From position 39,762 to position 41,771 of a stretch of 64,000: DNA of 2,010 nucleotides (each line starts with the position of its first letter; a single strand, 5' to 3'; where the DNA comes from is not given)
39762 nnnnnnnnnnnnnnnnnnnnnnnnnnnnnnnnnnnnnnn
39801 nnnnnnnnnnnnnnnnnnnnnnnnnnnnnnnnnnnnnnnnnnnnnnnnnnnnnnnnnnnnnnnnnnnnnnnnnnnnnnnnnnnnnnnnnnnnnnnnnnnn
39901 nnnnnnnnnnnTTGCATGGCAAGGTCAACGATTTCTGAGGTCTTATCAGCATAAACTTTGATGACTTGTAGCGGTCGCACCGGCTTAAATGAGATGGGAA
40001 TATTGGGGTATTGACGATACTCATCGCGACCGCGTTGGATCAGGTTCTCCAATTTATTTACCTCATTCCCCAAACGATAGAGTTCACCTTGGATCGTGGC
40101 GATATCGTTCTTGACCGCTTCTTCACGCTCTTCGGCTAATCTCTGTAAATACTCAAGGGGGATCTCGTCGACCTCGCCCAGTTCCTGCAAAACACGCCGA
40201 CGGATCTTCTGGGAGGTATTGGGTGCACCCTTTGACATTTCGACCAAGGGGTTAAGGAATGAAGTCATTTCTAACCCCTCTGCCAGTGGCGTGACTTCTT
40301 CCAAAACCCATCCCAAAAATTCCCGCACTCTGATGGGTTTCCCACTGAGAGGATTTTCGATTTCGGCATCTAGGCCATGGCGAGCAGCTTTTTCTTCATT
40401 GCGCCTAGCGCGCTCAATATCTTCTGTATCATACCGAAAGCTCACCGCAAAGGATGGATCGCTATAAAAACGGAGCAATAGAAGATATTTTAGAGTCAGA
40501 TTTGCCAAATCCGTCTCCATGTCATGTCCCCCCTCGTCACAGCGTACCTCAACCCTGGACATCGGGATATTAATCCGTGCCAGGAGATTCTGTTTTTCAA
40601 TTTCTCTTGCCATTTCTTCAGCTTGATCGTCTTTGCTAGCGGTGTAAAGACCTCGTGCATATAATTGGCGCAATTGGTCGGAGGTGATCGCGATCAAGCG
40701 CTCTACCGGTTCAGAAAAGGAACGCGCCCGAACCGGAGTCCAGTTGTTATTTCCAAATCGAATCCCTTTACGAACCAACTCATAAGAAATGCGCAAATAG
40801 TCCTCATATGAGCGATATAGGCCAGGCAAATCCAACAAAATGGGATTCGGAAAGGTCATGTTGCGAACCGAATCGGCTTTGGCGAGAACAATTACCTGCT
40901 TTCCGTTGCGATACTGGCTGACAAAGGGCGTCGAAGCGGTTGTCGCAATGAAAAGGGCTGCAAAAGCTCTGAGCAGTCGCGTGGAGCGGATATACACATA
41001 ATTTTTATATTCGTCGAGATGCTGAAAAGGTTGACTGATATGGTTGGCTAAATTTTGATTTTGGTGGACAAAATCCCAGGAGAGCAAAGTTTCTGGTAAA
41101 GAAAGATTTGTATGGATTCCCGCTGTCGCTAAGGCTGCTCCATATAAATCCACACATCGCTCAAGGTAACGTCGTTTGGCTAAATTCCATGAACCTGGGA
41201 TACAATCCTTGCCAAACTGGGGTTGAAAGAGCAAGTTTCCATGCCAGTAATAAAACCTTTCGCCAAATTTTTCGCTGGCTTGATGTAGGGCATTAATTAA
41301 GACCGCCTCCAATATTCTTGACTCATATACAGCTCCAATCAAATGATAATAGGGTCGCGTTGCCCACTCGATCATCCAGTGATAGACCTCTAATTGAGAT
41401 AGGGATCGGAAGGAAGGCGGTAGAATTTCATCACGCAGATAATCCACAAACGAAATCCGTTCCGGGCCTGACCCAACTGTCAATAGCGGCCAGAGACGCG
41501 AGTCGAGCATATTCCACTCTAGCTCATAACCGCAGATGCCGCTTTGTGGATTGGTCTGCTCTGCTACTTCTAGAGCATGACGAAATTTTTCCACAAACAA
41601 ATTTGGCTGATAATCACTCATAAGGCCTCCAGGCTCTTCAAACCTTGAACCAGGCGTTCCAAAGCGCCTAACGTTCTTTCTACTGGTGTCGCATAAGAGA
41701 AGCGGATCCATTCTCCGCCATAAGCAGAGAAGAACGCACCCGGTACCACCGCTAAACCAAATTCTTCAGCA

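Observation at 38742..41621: Single 959-aa polypeptide fusing a GshA-like ATP-dependent ligase to an M20 amidohydrolase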

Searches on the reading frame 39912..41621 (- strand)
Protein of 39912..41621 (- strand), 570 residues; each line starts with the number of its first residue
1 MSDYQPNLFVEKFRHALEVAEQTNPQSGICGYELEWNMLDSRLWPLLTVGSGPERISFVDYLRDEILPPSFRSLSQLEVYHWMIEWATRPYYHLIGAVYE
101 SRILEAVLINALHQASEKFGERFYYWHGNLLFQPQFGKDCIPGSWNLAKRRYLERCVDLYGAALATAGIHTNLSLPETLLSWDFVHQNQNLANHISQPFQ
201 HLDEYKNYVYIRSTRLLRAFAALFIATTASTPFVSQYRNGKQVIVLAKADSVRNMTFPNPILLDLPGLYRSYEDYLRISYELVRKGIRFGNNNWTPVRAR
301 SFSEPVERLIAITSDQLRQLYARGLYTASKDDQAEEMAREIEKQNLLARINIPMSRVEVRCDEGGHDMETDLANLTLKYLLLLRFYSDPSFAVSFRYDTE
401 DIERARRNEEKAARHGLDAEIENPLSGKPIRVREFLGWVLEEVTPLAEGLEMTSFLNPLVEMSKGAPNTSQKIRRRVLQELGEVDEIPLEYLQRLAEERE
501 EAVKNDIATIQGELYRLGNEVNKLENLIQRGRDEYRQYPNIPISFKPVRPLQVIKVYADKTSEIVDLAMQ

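Call 6: search_protein_families(library=ncbifam, proteins=[window:39912-41621:-], max_evalue=1)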
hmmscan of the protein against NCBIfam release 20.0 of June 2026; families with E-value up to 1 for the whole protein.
window:39912-41621:- (570 aa): 10 families
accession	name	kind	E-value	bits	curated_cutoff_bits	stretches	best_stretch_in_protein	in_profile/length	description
TIGR02048.1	gshA_cyano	equivalog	1.1e-06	27.9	249.05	2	398-474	264-340/376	glutamate--cysteine ligase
NF002688.0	PRK02471.1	equivalog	1.3e-06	27.1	425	1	149-302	122-270/756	bifunctional glutamate--cysteine ligase GshA/glutathione synthetase GshB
NF010040.1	PRK13516.1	equivalog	6.7e-05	22.1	425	1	406-479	279-352/369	YbdK family carboxylate-amine ligase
NF010043.0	PRK13517.1-3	equivalog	8.1e-05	21.6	409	1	405-494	284-371/381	glutamate--cysteine ligase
NF010042.0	PRK13517.1-2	equivalog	0.0066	15.3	427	1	407-483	283-357/376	glutamate--cysteine ligase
TIGR02473.1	flagell_FliJ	equivalog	0.06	13.7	50.45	1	488-530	3-45/141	flagellar export protein FliJ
TIGR00636.1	PduO_Nterm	equivalog_domain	0.1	12.3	108.45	1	477-523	24-70/171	cob(I)yrinic acid a,c-diamide adenosyltransferase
TIGR01434.1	glu_cys_ligase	equivalog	0.11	11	393.3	1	152-223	126-199/512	glutamate--cysteine ligase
NF010044.0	PRK13517.1-4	equivalog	0.19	10.7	437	1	405-477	281-351/372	glutamate--cysteine ligase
NF007993.0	PRK10719.1-4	equivalog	0.28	10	769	1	172-253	331-415/467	ethanolamine ammonia-lyase reactivating factor EutA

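Call 7: search_solved_structures(query=window:39912-41621:-, max_evalue=10, show_alignments=2)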
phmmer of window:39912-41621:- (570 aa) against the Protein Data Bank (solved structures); distinct sequences matched with E-value up to 10: 11.
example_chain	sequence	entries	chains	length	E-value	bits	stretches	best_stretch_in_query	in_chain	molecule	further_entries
9eg6_A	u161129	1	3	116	0.019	17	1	480-543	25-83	Caveolae-associated protein 1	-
9egn_A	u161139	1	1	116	0.25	13.3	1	480-537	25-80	Caveolae-associated protein 1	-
4qkv_A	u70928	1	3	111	0.26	13.3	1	481-537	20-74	Polymerase I and transcript release factor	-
9eiu_A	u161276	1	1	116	0.32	13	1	480-537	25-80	Caveolae-associated protein 1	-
3lh1_A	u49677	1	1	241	2.4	10.1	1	122-175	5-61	Protease degS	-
3lh3_A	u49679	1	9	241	2.4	10.1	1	122-175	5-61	Protease degS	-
3lgu_A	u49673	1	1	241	2.4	10.1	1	122-175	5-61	Protease degS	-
3lgy_A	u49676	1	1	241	2.4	10.1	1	122-175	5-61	Protease degS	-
3lgv_A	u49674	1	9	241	2.4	10.1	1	122-175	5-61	Protease degS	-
3lgw_A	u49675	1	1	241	2.4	10.1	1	122-175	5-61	Protease degS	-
3lgt_A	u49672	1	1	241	2.4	10.1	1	122-175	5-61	Protease degS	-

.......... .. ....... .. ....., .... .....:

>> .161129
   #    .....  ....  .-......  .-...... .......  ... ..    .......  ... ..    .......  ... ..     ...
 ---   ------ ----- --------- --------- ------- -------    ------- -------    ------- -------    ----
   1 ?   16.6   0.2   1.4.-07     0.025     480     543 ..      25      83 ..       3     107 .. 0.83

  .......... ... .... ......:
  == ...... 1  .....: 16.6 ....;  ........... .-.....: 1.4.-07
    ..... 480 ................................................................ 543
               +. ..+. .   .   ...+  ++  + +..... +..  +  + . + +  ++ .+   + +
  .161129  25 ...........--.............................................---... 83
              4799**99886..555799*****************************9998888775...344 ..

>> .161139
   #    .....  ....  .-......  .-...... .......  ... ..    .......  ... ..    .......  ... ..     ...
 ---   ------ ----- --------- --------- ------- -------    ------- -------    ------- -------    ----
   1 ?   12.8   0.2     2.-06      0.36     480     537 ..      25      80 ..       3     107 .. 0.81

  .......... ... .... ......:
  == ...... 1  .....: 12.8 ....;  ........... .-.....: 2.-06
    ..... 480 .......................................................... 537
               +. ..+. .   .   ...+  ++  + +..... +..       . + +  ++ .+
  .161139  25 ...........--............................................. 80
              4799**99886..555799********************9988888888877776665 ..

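Call 18: search_protein_representatives(protein=window:39987-41621:-)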
Query: 545 residues. Proteins with E-value up to 0.001 (for the whole library): 141; up to 1e-10: 105; up to 1e-30: 41. The best 141 are listed.
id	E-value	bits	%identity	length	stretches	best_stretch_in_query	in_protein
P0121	1.6e-200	684.0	60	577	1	4-545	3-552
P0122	4.3e-187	639.7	57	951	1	7-545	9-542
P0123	5.8e-172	589.7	53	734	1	8-545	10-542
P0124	5.3e-134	464.5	45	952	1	9-543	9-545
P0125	2.0e-128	446.1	56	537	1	134-545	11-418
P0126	9.6e-120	417.4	49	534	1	8-429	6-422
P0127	1.3e-111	390.6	66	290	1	43-312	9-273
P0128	4.8e-107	375.5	48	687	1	99-484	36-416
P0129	9.9e-101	354.7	52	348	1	4-329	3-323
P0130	1.9e-99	350.4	56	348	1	253-545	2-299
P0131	2.9e-80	287.1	68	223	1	286-484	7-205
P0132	1.6e-79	284.6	46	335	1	167-483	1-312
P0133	1.4e-73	265.1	61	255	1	4-206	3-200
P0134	2.5e-69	251.0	50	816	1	159-429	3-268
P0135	2.0e-63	231.6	61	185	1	326-506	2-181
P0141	4.0e-51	191.0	30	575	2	23-301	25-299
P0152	1.4e-39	152.9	34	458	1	30-495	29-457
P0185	2.2e-21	92.8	36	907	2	114-366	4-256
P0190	1.3e-18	83.7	31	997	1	158-513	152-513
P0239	6.0e-07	45.2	29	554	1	169-479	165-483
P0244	1.0e-05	41.1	29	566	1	81-482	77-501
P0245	1.6e-05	40.4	26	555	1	202-482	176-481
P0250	6.9e-05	38.4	28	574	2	210-465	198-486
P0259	6.9e-04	35.1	31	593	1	195-486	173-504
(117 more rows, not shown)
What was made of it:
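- Closest known: GshF. Different: The family is narrow: 141 clusters among 1.84 billion representatives (call 18).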

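Call 19: search_protein_families(library=pfam, proteins=[P0141, P0152, P0185, P0190, P0239, P0244, P0245, P0250, P0259, P0124], max_evalue=0.01)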
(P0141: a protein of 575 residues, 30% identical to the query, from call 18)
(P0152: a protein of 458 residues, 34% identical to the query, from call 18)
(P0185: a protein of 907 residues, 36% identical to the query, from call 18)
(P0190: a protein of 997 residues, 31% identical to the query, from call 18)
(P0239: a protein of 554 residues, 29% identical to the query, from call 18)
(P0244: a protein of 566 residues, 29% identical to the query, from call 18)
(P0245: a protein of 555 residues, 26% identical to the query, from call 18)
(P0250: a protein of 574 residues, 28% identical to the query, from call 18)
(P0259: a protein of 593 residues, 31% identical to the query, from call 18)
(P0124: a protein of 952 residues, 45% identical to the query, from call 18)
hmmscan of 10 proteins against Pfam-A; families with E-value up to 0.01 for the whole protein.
P0141 (575 aa): 1 family
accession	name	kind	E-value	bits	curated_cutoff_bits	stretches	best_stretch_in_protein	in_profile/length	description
PF04107.18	GCS2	-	5.3e-06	26.4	21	1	204-301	135-227/291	Glutamate-cysteine ligase family 2(GCS2)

P0152 (458 aa): 1 family
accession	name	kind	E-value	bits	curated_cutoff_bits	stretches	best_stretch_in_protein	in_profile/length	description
PF04107.18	GCS2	-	1.2e-06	28.5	21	1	196-289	138-230/291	Glutamate-cysteine ligase family 2(GCS2)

P0185 (907 aa): 0 families

P0190 (997 aa): 2 families
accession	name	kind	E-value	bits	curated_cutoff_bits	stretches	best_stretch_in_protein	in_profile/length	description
PF01546.33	Peptidase_M20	-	3.4e-12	47.1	24.6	1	643-988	1-205/206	Peptidase family M20/M25/M40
PF10664.14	NdhM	-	0.003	18.3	27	1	544-623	13-92/107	Cyanobacterial and plastid NDH-1 subunit M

P0239 (554 aa): 0 families

P0244 (566 aa): 0 families

P0245 (555 aa): 0 families

P0250 (574 aa): 1 family
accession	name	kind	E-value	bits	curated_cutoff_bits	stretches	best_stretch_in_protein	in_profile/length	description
PF04107.18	GCS2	-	0.0067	16.2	21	0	192-298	137-227/291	Glutamate-cysteine ligase family 2(GCS2)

P0259 (593 aa): 0 families

P0124 (952 aa): 2 families
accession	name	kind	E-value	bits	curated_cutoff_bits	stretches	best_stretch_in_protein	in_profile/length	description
PF01546.33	Peptidase_M20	-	4.7e-15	56.5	24.6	1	633-940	2-203/206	Peptidase family M20/M25/M40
PF04107.18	GCS2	-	0.00095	19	21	0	198-228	132-162/291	Glutamate-cysteine ligase family 2(GCS2)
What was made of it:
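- On Glutamate-cysteine ligase superfamily (GshA / GCS2-YbdK) - N-terminal domain: More distant stand-alone relatives pass Pfam GCS2 (26-28 bits against a cut-off of 21, call 19).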

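Call 22: find_encoding_contigs(protein=P0141, flank=8000, max_places=3)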
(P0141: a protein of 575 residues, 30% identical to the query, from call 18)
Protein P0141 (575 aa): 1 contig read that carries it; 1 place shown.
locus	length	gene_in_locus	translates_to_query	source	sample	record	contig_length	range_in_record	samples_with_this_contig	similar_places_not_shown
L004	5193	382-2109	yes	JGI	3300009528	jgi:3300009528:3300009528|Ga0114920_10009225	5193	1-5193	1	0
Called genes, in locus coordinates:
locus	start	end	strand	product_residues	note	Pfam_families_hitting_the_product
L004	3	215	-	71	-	?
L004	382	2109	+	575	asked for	PF04107:GCS2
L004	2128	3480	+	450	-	PF00155:Aminotran_1_2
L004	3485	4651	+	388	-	PF01546:Peptidase_M20, PF07687:M20_dimer (weak)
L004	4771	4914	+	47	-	-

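Call 23: find_encoding_contigs(protein=P0190, flank=10000, max_places=3)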
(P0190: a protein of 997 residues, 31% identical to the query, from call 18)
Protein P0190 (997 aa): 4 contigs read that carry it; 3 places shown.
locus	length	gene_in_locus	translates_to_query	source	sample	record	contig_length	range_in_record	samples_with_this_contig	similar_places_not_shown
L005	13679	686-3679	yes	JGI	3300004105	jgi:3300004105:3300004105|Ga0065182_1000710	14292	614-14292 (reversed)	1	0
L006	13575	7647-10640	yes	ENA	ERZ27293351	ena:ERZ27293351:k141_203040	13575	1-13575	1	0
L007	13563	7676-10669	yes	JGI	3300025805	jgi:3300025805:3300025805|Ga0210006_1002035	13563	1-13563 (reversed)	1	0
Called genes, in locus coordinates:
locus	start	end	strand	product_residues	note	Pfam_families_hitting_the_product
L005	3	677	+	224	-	?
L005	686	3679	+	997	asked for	PF01546:Peptidase_M20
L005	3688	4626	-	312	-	PF02729:OTCace_N, PF00185:OTCace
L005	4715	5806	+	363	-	PF00988:CPSase_sm_chain, PF00117:GATase, PF07722:Peptidase_C26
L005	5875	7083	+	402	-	PF17936:Big_6, PF00395:SLH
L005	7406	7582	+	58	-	PF01381:HTH_3, PF12844:HTH_19 (weak), PF13443:HTH_26, PF13560:HTH_31 (weak)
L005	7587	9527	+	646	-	PF13588:HSDR_N_2, PF02384:N6_Mtase, PF07669:Eco57I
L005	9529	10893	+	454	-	-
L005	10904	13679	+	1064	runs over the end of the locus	-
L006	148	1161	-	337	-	PF00215:OMPdecase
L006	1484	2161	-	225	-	PF00156:Pribosyltran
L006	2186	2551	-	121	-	-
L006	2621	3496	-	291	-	PF10418:DHODB_Fe-S_bind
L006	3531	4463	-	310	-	PF01180:DHO_dh, PF01207:Dus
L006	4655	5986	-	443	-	PF01979:Amidohydro_1, PF12890:DHOase, PF07969:Amidohydro_3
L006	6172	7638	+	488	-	PF00155:Aminotran_1_2 (weak)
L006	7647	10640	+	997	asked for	PF01546:Peptidase_M20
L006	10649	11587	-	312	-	PF02729:OTCace_N, PF00185:OTCace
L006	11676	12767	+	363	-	PF00988:CPSase_sm_chain, PF00117:GATase, PF07722:Peptidase_C26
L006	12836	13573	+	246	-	?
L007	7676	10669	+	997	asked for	PF01546:Peptidase_M20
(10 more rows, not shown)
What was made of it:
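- pyrC, pyrD, pyrE, pyrF, pyrB, carA (call 23).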

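Call 24: find_encoding_contigs(protein=P0152, flank=10000, max_places=3)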
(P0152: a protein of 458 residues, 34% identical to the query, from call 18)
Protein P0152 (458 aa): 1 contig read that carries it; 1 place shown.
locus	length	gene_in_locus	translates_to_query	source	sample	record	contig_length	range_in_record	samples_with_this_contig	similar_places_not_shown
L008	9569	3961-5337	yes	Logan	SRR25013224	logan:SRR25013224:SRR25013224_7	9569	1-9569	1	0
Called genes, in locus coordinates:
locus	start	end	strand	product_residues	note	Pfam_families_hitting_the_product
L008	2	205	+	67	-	?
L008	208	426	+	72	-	-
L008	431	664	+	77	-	-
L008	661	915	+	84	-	-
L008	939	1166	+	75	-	-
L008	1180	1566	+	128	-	-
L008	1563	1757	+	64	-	-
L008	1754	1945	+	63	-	-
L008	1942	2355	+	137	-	-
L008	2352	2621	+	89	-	-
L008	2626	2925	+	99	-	-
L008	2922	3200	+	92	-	-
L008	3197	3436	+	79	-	-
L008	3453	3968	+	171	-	-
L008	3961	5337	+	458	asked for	PF04107:GCS2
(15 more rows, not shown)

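Call 25: find_encoding_contigs(protein=P0244, flank=10000, max_places=3)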
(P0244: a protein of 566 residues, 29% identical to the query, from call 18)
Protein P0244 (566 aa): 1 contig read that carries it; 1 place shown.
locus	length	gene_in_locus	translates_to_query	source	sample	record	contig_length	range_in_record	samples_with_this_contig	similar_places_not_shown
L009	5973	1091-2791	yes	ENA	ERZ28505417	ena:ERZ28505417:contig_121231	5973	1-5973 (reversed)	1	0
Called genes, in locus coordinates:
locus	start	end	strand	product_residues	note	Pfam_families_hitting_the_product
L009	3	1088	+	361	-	?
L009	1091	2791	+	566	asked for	-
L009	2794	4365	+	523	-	PF01546:Peptidase_M20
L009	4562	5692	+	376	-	PF24681:Kelch_KLHDC2_KLHL20_DRC7 (weak), PF25210:Kelch_FKB95 (faint)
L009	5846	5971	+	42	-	?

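Call 27: search_protein_families(library=pfam, proteins=[L009:3-1088:+, L009:2794-4365:+, L005:3-677:+, L004:2128-3480:+, L004:3485-4651:+, L006:6172-7638:+], max_evalue=0.01)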
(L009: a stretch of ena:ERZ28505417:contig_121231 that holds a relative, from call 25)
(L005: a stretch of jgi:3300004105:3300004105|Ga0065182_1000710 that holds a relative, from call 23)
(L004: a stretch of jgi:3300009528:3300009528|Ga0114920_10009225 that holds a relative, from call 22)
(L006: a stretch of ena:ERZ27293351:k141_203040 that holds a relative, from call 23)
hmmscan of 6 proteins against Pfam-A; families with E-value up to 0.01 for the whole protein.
L009:3-1088:+ (361 aa): 1 family
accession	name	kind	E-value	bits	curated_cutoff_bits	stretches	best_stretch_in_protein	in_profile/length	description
PF00155.27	Aminotran_1_2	-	3.9e-07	30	19.7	1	52-348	93-356/361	Aminotransferase class I and II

L009:2794-4365:+ (523 aa): 1 family
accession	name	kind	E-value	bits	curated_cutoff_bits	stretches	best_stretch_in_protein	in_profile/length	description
PF01546.33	Peptidase_M20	-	2.9e-14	53.9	24.6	1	101-520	1-202/206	Peptidase family M20/M25/M40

L005:3-677:+ (224 aa): 0 families

L004:2128-3480:+ (450 aa): 1 family
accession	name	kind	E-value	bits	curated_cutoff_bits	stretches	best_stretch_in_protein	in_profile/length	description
PF00155.27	Aminotran_1_2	-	5.9e-29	101.8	19.7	1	68-434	20-353/361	Aminotransferase class I and II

L004:3485-4651:+ (388 aa): 2 families
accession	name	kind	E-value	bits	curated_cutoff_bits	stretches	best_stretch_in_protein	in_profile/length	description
PF01546.33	Peptidase_M20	-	4.2e-14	53.4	24.6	1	77-383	1-204/206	Peptidase family M20/M25/M40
PF07687.19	M20_dimer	-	8.4e-07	29.4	21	1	189-292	2-104/107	Peptidase dimerisation domain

L006:6172-7638:+ (488 aa): 1 family
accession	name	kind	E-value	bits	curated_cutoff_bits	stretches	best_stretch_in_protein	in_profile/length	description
PF00155.27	Aminotran_1_2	-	2.3e-06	27.5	19.7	1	226-317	127-216/361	Aminotransferase class I and II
